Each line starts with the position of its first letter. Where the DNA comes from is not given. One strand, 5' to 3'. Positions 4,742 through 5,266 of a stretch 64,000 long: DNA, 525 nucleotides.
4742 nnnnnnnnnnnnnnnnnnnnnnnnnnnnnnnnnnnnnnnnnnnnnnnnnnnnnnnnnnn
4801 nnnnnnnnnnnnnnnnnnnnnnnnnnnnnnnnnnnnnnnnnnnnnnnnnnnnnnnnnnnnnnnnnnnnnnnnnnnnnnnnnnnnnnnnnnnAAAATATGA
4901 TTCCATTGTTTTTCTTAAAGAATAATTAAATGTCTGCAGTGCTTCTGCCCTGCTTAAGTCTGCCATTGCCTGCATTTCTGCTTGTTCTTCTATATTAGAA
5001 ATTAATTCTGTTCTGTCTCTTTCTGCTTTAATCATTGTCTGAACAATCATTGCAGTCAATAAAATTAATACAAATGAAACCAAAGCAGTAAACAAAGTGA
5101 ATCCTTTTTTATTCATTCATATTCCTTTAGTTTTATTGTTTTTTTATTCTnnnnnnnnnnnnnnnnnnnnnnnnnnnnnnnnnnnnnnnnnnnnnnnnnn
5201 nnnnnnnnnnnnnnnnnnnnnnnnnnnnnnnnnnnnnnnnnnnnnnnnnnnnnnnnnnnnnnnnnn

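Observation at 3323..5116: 597-aa protein with a bacterial-style KKG|FTL prepilin leader sandwiched between the giant paralogs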

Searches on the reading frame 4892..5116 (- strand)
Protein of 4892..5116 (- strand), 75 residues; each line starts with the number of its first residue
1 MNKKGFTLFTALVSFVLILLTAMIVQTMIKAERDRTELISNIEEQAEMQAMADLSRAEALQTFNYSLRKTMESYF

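Call 42: search_protein_representatives(alignment_id=A2)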
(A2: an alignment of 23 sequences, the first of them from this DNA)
Query: 23 sequences, 75 profile positions. Proteins with E-value up to 0.001 (for the whole library): 200; up to 1e-10: 172; up to 1e-30: 5. The best 150 are listed.
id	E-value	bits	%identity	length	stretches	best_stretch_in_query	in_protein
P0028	9.1e-32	125.3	-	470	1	1-75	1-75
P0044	1.5e-31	124.7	-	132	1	1-75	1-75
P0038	3.5e-31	123.5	-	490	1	4-75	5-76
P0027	4.4e-31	123.2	-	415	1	2-74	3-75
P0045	9.6e-31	122.1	-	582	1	1-75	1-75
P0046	2.0e-30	121.0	-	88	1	1-75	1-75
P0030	2.2e-30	120.9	-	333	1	3-75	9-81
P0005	3.9e-30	120.1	-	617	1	1-75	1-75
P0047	4.1e-30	120.0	-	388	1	3-74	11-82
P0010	4.8e-30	119.8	-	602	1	1-75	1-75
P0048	6.2e-30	119.5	-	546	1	1-75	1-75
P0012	6.2e-30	119.5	-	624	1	1-75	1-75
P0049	1.2e-29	118.5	-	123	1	2-75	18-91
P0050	1.3e-29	118.4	-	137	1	2-75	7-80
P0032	3.7e-29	117.0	-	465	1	1-75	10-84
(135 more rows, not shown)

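Call 85: search_protein_families(library=pfam, alignment_id=A2, max_evalue=0.1)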
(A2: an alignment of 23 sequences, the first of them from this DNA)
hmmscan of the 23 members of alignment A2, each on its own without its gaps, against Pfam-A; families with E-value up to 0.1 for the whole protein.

A. member 1, seq(75 aa): 2 families
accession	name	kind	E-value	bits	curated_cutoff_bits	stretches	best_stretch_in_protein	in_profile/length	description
PF12137.13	RapA_C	-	0.0037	16.8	26.8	1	9-69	268-328/360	RNA polymerase recycling family C-terminal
PF13400.11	Tad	-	0.038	14.8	22.3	1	7-38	3-33/47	Putative Flp pilus-assembly TadE/G-like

B. families by the number of members that match (of 23 scanned): 20 families
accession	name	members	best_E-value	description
PF09911.14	DUF2140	3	0.022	Uncharacterized protein conserved in bacteria (DUF2140)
PF12137.13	RapA_C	2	0.0017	RNA polymerase recycling family C-terminal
PF07963.17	N_methyl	2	0.0093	Prokaryotic N-terminal methylation motif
PF02761.20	Cbl_N2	2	0.015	CBL proto-oncogene N-terminus, EF hand-like domain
PF13400.11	Tad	2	0.038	Putative Flp pilus-assembly TadE/G-like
PF01972.22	SDH_protease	2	0.053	ClpP-like SDH-type serine proteinase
PF17247.7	DUF5316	1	0.011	Family of unknown function (DUF5316)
PF19762.4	DUF6249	1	0.012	Domain of unknown function (DUF6249)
PF10324.15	7TM_GPCR_Srw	1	0.013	Serpentine type 7TM GPCR chemoreceptor Srw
PF15102.11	TMEM154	1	0.016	TMEM154 protein family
PF20517.3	TMEM127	1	0.024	Transmembrane protein 127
PF12769.12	PNTB_4TM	1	0.029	4TM region of pyridine nucleotide transhydrogenase, mitoch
PF24832.1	DUF7716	1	0.034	Domain of unknown function (DUF7716)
PF10717.14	ODV-E18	1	0.035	Occlusion-derived virus envelope protein ODV-E18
PF10713.14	DUF2509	1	0.041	Protein of unknown function (DUF2509)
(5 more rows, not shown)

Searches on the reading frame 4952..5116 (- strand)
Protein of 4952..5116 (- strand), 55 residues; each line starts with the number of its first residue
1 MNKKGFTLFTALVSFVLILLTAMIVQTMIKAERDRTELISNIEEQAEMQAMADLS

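Call 84: search_protein_families(library=pfam, proteins=[window:4952-5116:-], max_evalue=10)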
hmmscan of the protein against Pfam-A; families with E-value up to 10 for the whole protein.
seq(55 aa): 2 families
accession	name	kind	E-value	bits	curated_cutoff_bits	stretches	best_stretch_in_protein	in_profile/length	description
PF13400.11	Tad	-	0.0051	17.5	22.3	1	7-38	3-33/47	Putative Flp pilus-assembly TadE/G-like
PF25686.1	Betaherpes_U91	-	0.058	13.3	27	1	11-47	19-58/157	Betaherpesvirus U91 protein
